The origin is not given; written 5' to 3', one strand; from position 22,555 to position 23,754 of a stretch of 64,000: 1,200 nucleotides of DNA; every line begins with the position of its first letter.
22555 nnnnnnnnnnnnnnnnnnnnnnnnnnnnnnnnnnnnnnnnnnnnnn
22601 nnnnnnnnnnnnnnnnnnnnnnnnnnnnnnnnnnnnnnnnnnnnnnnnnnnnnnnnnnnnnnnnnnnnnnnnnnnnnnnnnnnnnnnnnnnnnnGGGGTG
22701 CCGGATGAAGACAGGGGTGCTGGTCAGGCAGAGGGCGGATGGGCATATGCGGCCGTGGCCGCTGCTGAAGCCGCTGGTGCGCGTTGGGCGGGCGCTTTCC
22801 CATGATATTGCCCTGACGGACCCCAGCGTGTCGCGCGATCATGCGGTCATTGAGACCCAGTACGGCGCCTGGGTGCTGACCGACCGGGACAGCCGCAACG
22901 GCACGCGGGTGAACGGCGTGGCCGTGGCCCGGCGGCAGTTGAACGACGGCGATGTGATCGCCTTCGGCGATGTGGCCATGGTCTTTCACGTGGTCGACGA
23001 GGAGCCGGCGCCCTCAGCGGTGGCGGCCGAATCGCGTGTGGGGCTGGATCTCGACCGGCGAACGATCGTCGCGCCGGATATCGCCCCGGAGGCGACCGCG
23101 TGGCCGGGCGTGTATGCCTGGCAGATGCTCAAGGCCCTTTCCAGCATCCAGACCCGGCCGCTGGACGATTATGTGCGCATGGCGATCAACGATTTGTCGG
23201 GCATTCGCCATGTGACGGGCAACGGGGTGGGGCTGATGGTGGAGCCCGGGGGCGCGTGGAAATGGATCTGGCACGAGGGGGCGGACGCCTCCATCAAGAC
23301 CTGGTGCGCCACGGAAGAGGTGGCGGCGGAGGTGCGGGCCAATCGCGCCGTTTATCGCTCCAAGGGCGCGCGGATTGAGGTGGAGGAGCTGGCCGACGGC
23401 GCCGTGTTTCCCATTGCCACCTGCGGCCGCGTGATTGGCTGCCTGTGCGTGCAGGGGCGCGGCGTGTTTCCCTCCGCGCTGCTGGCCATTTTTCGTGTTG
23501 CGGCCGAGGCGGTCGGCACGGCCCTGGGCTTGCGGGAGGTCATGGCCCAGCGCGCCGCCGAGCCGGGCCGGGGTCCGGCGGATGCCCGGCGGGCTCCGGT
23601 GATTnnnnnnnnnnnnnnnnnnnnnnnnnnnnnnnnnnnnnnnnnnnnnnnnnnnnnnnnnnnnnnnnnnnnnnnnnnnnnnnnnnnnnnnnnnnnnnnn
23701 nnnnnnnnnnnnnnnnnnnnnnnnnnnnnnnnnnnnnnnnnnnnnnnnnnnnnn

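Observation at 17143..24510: Contiguous Hanks-type signalling module: extracytoplasmic PP2C, tandem dual-kinase STK, then an FHA-bearing sigma-54 activator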

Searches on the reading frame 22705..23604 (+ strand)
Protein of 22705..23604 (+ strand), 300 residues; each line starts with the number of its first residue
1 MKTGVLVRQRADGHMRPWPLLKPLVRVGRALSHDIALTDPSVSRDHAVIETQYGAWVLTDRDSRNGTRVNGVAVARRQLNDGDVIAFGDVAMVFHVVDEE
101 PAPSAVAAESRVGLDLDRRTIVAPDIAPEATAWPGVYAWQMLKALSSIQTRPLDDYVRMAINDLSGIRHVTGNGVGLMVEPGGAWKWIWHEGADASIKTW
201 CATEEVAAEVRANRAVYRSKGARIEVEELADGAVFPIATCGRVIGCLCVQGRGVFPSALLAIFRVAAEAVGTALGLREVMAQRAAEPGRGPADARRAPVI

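Call 63: find_related_loci(query=A7, collection=genome_contigs, flank=10000)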
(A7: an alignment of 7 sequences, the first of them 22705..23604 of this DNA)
Query A7 (300 aa) in genome_contigs; peptide patterns used: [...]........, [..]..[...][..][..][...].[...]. (x = any residue, [..] = any of these).
600 stretches matched a pattern (row limit reached: there are more); 198 encode a relative of the query (tblastn E <= 1e-3); the best 80 are kept; 80 distinct loci.
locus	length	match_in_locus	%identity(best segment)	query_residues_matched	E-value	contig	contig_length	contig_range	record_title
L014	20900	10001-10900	74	1-300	1e-141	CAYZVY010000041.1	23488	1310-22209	MAG TPA_asm: uncultured Verrucomicrobiota bacterium isolate SRP272421_co1_293 genome assembly, contig: NODE_5422_length_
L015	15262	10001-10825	40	1-276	7e-44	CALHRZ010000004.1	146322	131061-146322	MAG: uncultured bacterium isolate N1_Bin_METABAT__65_1 genome assembly, contig: c_000002290824, whole genome shotgun seq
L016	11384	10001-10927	32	1-299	3e-33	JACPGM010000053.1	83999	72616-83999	MAG: Lentisphaerae bacterium isolate NC_groundwater_387_Ag_B-0.1um_58_26 GD18-4_B1_scaffold_394458, whole genome shotgun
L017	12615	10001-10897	31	5-294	5e-27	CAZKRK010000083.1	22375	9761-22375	MAG TPA_asm: uncultured Victivallales bacterium isolate binchicken_co97_363 genome assembly, contig: NODE_9508_length_22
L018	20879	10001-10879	32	1-283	2e-24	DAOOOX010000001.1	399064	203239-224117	MAG TPA_asm: Verrucomicrobiia bacterium isolate AMR_MDS_2612 NODE_4_length_399064_cov_14.700613, whole genome shotgun se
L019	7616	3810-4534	46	16-110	1e-19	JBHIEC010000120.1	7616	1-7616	MAG: Anaerolineae bacterium isolate b3.sp2_bin.41 NODE_3600_length_7616_cov_6.913768, whole genome shotgun sequence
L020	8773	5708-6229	28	10-164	8e-15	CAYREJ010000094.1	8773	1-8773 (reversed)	MAG TPA_asm: uncultured Acidobacteriota bacterium isolate binchicken_co30_160 genome assembly, contig: NODE_4821_length_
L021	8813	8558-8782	48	25-101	2e-14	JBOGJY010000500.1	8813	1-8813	MAG: Terriglobia bacterium isolate TC-S_metawrap_bin.1 k127_3976524, whole genome shotgun sequence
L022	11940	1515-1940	36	25-170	5e-14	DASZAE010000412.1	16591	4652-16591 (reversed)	MAG TPA_asm: Terriglobia bacterium isolate SMAG_U6380 k141_36376, whole genome shotgun sequence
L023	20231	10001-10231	43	18-94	6e-14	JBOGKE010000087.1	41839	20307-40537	MAG: Terriglobia bacterium isolate TC-S_metawrap_bin.145 k127_838395, whole genome shotgun sequence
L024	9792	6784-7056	41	5-95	6e-14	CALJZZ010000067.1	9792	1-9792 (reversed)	MAG TPA_asm: uncultured Verrucomicrobiaceae bacterium isolate SRR1506984_bin.23_CONCOCT_v1.1_MAG genome assembly, contig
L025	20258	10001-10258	42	25-109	5e-14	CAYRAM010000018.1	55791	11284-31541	MAG TPA_asm: uncultured Planctomycetia bacterium isolate binchicken_co275_63 genome assembly, contig: NODE_475_length_55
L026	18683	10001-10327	39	6-109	8e-14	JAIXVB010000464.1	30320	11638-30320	MAG: Verrucomicrobiaceae bacterium isolate D1_MAG_00050 pond_D1_MAG_00050_000000000694, whole genome shotgun sequence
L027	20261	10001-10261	43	27-114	7e-14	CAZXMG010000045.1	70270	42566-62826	MAG TPA_asm: uncultured Polyangiaceae bacterium isolate SRP287051_co1_88 genome assembly, contig: NODE_817_length_70270_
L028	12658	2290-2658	32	24-145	1e-13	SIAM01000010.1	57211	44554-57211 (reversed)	MAG: Phycisphaerales bacterium isolate Baikal-deep-G174 BACOMB-C2072, whole genome shotgun sequence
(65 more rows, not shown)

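Call 89: search_solved_structures(query=window:22705-23604:+, max_evalue=0.01)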
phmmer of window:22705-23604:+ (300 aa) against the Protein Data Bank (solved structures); distinct sequences matched with E-value up to 0.01: 23.
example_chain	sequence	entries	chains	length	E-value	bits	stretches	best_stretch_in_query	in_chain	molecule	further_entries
6cah_A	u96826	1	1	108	6e-10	42.1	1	23-94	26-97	ABC transporter ATP-binding/permease protein Rv1747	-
1uht_A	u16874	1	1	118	6.5e-08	35.5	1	24-93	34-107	expressed protein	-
3po8_A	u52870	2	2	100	2.3e-07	33.7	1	8-93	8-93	Putative uncharacterized protein TB39.8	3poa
2lc1_A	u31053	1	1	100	2.7e-07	33.4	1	8-93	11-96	Putative uncharacterized protein TB39.8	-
3oun_A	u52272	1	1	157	1.3e-06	31.2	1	8-91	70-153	Putative uncharacterized protein TB39.8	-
6i2q_B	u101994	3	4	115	4.9e-06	29.3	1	9-95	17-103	Glycogen accumulation regulator GarA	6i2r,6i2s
2fez_A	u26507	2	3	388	1e-05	28.3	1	16-96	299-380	Probable regulatory protein embR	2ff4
8p5r_G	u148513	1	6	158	1.1e-05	28.2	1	8-95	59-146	Glycogen accumulation regulator GarA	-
3va1_A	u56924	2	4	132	5.9e-05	25.8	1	13-101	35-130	Mediator of DNA damage checkpoint protein 1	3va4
2kb3_A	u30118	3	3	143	8.9e-05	25.2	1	9-95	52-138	Oxoglutarate dehydrogenase inhibitor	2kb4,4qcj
8p5x_G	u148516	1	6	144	9.1e-05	25.1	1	9-95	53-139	Oxoglutarate dehydrogenase inhibitor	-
2kkl_A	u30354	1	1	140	0.00024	23.7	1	20-95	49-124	Uncharacterized protein Mb1858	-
2kfu_A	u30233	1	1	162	0.00031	23.4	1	18-95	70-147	Rv1827 pThr 22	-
6i2p_D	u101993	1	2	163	0.00031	23.4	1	18-95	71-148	Glycogen accumulation regulator GarA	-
6ccd_A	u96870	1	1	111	0.00042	23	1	25-86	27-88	ABC transporter ATP-binding/permease protein Rv1747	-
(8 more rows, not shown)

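Call 110: search_protein_families(library=pfam, proteins=[L018:3253-5652:+, L018:5764-7326:+, L018:7560-9947:+, L018:13336-15246:+, L018:15704-18838:+, L016:5044-6006:+, L016:6300-7505:-, L016:7545-8258:-, L016:8293-9249:-], max_evalue=0.0001)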
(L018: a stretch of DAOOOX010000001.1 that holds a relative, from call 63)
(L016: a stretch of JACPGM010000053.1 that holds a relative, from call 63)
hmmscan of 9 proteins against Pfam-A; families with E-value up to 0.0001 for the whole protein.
L018:3253-5652:+ (799 aa): 4 families
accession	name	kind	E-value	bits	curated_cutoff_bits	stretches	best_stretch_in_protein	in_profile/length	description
PF01055.32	Glyco_hydro_31_2nd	-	3.9e-29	102.5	23.5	1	256-580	1-327/328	Glycosyl hydrolases family 31 TIM-barrel domain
PF17137.9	DUF5110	-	4.4e-21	75.2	27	1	688-755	3-69/71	Domain of unknown function (DUF5110)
PF13802.12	Gal_mutarotas_2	-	1.4e-13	52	27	1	58-214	2-184/184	Glycosyl hydrolase 31 N-terminal galactose mutarotase-like domain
PF21365.3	Glyco_hydro_31_3rd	-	8.9e-13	49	24.4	1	589-670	1-87/87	Glycosyl hydrolase family 31 C-terminal domain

L018:5764-7326:+ (520 aa): 1 family
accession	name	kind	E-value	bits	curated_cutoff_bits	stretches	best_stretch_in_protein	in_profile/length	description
PF04734.18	Ceramidase_alk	-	3.4e-09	36.3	32.1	0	51-268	21-256/509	Neutral/alkaline non-lysosomal ceramidase, N-terminal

L018:7560-9947:+ (795 aa): 2 families
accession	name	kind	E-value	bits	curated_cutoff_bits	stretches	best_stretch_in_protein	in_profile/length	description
PF13229.12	Beta_helix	-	5.9e-09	36.2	25.9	1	327-428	4-95/158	Right handed beta helix region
PF21231.2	GH141_M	-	3.6e-06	27.4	27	0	236-265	126-155/156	GH141 insertion domain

L018:13336-15246:+ (636 aa): 2 families
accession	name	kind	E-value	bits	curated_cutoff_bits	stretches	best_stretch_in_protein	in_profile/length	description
PF12951.13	PATR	-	9.4e-16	58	27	2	439-468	1-30/30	Passenger-associated-transport-repeat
PF07589.16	PEP-CTERM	-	2.1e-06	28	20.7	1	606-626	2-22/24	PEP-CTERM motif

L018:15704-18838:+ (1044 aa): 7 families
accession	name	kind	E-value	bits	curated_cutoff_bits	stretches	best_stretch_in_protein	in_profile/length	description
PF14307.12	Glyco_tran_WbsX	-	8.5e-21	75.2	25.1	1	553-708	172-349/350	Glycosyltransferase WbsX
PF00754.31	F5_F8_type_C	-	2.9e-08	34.3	28.2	1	419-533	12-127/127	F5/8 type C domain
PF22633.2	F5_F8_type_C_2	-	3.6e-08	34.3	27.8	1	424-516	2-90/91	NedA-like, galactose-binding domain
PF13385.13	Laminin_G_3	-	8.9e-08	32.8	27.6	1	58-192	13-142/151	Concanavalin A-like lectin/glucanases superfamily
PF22073.2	Cep192_D4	-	5.6e-07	30.2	35.5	1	906-999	13-111/112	Cep192 domain 4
PF00041.27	fn3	-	5.1e-05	23.8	25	0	720-791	2-75/84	Fibronectin type III domain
PF15780.11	ASH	-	5.4e-05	23.7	27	0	905-984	15-92/98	Abnormal spindle-like microcephaly-assoc'd, ASPM-SPD-2-Hydin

L016:5044-6006:+ (320 aa): 1 family
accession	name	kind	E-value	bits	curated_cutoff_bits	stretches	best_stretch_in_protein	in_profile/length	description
PF08308.17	PEGA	-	6.2e-08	32.9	20.8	1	226-276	13-63/71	PEGA domain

L016:6300-7505:- (401 aa): 0 families

L016:7545-8258:- (237 aa): 1 family
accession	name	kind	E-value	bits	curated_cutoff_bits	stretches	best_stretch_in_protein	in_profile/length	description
PF13036.11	LpoB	-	1.2e-22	80.9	22.3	1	78-226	1-147/147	Peptidoglycan-synthase activator LpoB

L016:8293-9249:- (318 aa): 1 family
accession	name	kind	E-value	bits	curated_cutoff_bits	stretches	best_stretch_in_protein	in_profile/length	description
PF02569.21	Pantoate_ligase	-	2.2e-102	342.2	20.7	1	6-306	2-267/268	Pantoate-beta-alanine ligase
